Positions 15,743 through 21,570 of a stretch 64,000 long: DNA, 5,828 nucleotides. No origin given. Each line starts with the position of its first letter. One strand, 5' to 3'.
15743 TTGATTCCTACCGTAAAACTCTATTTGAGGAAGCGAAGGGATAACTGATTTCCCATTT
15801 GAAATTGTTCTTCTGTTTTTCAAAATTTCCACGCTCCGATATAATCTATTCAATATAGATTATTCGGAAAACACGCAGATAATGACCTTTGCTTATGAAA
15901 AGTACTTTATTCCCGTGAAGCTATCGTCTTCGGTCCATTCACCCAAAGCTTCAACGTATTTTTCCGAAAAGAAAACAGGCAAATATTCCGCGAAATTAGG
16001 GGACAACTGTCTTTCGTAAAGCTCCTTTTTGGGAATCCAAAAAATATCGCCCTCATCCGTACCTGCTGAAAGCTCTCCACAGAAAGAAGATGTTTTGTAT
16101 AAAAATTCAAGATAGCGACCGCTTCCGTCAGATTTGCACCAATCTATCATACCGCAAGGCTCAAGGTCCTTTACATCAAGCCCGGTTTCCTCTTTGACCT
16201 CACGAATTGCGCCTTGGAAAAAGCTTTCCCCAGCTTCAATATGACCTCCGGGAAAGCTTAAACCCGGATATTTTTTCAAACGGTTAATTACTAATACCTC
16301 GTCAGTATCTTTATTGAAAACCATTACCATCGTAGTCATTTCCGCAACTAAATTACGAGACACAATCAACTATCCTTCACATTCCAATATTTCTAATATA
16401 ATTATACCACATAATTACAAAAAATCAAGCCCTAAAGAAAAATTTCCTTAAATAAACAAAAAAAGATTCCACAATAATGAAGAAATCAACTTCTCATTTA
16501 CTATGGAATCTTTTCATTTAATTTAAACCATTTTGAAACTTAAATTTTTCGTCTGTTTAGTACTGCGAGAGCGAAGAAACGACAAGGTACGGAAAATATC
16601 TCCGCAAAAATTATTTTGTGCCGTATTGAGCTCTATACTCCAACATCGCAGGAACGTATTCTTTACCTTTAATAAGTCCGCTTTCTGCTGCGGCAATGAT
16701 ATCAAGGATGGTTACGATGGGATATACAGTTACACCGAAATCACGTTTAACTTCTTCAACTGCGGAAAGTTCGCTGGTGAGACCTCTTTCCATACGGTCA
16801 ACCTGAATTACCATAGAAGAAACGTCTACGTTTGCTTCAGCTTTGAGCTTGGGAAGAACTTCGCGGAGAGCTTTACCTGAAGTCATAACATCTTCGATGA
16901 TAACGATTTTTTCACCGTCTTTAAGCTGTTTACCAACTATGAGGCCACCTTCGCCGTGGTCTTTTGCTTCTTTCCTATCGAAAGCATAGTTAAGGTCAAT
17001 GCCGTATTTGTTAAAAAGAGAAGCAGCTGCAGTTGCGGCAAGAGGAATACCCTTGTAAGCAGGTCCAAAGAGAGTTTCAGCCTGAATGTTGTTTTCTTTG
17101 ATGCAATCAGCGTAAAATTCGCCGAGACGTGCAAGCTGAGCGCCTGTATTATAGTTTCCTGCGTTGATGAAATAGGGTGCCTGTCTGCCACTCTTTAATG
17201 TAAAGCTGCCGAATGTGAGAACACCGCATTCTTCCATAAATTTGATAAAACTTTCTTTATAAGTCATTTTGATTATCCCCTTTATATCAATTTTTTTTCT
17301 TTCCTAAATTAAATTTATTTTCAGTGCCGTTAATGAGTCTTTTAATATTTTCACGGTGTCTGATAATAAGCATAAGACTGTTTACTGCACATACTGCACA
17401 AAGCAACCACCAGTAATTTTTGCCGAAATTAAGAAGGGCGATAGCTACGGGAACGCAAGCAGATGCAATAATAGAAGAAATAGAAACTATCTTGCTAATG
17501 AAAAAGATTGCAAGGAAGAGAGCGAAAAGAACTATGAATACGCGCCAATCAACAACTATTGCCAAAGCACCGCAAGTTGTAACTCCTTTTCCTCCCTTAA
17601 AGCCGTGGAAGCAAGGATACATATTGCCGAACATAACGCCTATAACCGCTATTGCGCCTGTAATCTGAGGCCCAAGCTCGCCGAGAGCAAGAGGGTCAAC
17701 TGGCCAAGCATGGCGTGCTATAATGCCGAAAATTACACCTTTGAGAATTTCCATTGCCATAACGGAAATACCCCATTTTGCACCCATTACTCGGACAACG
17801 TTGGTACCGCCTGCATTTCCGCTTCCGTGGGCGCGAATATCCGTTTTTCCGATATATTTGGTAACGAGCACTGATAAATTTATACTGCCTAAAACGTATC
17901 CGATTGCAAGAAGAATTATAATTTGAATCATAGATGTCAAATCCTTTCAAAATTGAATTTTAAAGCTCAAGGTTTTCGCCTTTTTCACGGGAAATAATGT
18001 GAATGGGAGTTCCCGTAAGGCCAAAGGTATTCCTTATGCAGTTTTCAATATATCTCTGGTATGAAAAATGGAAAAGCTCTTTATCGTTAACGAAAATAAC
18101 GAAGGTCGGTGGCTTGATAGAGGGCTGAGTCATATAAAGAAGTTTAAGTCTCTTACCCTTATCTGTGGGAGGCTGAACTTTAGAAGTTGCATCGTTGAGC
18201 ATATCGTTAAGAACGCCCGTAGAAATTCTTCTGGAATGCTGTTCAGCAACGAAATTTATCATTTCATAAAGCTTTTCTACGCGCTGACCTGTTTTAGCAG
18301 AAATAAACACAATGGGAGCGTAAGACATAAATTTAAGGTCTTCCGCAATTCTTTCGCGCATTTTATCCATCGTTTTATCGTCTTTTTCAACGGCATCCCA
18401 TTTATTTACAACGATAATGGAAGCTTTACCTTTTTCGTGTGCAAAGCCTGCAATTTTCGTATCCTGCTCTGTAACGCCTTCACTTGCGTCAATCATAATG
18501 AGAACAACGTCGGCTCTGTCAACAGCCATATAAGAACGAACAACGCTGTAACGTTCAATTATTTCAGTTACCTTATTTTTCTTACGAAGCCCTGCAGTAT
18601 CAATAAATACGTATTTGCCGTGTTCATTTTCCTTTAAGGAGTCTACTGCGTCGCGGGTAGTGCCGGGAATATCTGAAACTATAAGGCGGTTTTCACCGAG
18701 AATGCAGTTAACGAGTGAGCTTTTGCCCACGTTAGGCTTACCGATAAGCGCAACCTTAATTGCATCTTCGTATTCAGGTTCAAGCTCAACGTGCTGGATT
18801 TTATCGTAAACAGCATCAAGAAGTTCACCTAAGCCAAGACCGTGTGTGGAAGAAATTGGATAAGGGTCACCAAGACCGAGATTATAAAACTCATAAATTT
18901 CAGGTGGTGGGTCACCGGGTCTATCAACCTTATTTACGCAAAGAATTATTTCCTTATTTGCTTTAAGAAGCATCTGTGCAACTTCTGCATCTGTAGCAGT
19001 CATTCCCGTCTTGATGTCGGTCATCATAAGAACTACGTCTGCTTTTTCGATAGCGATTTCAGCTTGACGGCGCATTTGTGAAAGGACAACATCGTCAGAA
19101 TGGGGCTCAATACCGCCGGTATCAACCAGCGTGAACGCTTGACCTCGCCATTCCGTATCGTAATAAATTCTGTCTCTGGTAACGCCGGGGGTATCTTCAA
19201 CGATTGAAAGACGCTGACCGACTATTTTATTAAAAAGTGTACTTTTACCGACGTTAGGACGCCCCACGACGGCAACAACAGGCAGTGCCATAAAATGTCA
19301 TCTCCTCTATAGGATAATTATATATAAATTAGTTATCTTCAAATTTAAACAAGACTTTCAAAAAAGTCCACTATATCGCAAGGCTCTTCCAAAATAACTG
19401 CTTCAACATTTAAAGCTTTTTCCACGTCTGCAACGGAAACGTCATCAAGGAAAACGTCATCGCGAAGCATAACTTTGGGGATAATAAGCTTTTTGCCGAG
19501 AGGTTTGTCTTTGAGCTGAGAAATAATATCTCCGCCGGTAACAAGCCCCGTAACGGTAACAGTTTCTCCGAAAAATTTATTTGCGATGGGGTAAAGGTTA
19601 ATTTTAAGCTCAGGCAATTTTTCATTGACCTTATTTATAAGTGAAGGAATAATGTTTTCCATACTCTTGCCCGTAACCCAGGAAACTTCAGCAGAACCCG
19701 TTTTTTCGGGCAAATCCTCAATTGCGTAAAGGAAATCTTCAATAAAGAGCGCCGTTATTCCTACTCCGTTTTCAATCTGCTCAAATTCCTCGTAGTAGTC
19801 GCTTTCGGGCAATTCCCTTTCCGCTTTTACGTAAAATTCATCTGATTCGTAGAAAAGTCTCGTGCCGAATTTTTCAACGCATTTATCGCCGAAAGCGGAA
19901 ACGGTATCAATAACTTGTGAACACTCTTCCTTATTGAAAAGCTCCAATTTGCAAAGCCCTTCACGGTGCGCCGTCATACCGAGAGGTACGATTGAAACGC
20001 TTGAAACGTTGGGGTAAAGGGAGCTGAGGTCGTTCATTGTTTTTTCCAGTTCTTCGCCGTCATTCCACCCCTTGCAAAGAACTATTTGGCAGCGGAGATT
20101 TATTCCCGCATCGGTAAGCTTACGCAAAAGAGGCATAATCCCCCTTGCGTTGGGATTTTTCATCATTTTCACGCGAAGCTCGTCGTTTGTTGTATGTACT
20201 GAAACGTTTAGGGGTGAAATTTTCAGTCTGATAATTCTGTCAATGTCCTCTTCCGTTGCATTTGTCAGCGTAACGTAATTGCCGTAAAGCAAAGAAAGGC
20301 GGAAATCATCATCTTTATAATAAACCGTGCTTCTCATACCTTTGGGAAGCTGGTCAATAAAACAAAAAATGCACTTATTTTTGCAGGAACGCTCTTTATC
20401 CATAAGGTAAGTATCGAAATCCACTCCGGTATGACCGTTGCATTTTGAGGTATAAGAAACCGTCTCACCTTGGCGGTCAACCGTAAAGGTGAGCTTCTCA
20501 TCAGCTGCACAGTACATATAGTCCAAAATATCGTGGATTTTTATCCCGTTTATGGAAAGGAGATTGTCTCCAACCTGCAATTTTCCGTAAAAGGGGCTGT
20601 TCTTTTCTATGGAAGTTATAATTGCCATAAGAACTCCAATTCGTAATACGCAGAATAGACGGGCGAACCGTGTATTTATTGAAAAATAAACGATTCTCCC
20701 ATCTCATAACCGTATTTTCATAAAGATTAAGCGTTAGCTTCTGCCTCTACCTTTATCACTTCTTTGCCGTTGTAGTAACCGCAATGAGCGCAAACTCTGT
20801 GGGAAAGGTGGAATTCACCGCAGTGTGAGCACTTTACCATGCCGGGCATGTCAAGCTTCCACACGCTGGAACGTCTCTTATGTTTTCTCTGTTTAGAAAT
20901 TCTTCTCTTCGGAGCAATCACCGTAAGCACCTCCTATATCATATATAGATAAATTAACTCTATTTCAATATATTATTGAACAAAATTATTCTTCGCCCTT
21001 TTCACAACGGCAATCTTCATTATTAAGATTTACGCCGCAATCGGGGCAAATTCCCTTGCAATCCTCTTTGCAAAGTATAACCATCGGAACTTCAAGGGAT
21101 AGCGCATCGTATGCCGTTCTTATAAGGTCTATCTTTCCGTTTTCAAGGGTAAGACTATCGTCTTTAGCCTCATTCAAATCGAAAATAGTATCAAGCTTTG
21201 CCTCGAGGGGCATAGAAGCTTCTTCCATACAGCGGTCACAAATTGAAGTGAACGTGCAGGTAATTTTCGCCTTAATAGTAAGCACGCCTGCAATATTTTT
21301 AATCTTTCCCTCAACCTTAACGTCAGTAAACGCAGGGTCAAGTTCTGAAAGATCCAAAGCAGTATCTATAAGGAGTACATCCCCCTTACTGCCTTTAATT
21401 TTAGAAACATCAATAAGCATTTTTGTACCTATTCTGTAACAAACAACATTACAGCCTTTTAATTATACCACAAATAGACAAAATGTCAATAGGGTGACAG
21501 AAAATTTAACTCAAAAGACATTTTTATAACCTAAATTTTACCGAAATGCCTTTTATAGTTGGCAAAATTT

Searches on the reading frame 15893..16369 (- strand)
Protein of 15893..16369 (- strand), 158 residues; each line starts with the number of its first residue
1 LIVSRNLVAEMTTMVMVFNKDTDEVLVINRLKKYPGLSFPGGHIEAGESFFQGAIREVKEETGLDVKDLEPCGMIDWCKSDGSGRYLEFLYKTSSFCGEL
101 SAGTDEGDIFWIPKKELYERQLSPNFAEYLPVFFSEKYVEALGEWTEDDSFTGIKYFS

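Call 99: search_protein_families(library=pfam, proteins=[window:15893-16369:-], max_evalue=0.00001)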
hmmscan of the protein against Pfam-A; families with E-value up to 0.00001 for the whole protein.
window:15893-16369:- (158 aa): 1 family
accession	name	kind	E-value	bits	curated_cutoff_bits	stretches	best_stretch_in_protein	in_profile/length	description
PF00293.34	NUDIX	-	2.9e-18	66.6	21.1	1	13-128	6-129/134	NUDIX domain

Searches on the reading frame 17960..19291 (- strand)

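Call 99: search_protein_families(library=pfam, proteins=[window:17960-19291:-], max_evalue=0.00001)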
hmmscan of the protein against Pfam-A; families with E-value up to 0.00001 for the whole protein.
window:17960-19291:- (443 aa): 11 families
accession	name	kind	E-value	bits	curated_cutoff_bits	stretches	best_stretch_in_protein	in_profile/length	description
PF01926.29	MMR_HSR1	-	9.2e-59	196.9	21.9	2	6-121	2-113/113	50S ribosome-binding GTPase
PF14714.11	KH_dom-like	-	3.1e-34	117.5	27.3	1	355-435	1-81/81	KH-domain-like of EngA bacterial GTPase enzymes, C-terminal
PF02421.24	FeoB_N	-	1.2e-28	100.1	27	2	179-344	2-155/156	Ferrous iron transport protein B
PF00009.33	GTP_EFTU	-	3.7e-28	98.8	26.5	2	177-347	3-184/188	Elongation factor Tu GTP binding domain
PF00350.29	Dynamin_N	-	2.8e-19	70.2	27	0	42-121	92-166/168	Dynamin family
PF04548.22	AIG1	-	2.6e-15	56.8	27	2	180-320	3-147/212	AIG1 family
PF03193.22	RsgA_GTPase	-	7.6e-12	45.8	30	0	163-210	93-139/174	RsgA GTPase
PF08477.19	Roc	-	1.2e-07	32.4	27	0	179-299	1-119/119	Ras of Complex, Roc, domain of DAPkinase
PF02492.25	cobW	-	1.2e-07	32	20.7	1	215-316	73-170/180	CobW/HypB/UreG, nucleotide-binding domain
PF00071.28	Ras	-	1.4e-07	31.7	21.6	0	179-345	1-156/162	Ras family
PF16897.10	MMR_HSR1_Xtn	-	4e-07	30.4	35.2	0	289-345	56-100/106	C-terminal region of MMR_HSR1 domain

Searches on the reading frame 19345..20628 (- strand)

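Call 99: search_protein_families(library=pfam, proteins=[window:19345-20628:-], max_evalue=0.00001)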
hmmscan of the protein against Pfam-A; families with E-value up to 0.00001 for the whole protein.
window:19345-20628:- (427 aa): 4 families
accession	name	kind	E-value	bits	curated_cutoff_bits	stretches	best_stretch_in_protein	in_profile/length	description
PF04459.17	DUF512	-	2.6e-71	239.5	25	1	214-413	1-200/202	Protein of unknown function (DUF512)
PF19238.5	Radical_SAM_2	-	2.1e-66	222.7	26.7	1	66-211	6-151/151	Radical SAM-like domain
PF04055.27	Radical_SAM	-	1.9e-07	31.8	29.5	1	122-200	90-165/166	Radical SAM superfamily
PF17820.7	PDZ_6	-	6e-07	29.6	27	1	3-52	1-54/54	PDZ domain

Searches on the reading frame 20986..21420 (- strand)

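Call 99: search_protein_families(library=pfam, proteins=[window:20986-21420:-], max_evalue=0.00001)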
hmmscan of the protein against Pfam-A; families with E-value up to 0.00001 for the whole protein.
window:20986-21420:- (144 aa): 1 family
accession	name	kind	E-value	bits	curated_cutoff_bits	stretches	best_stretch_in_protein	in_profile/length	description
PF02620.22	YceD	-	1.5e-19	70.6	33.2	1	50-141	2-105/119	Large ribosomal RNA subunit accumulation protein YceD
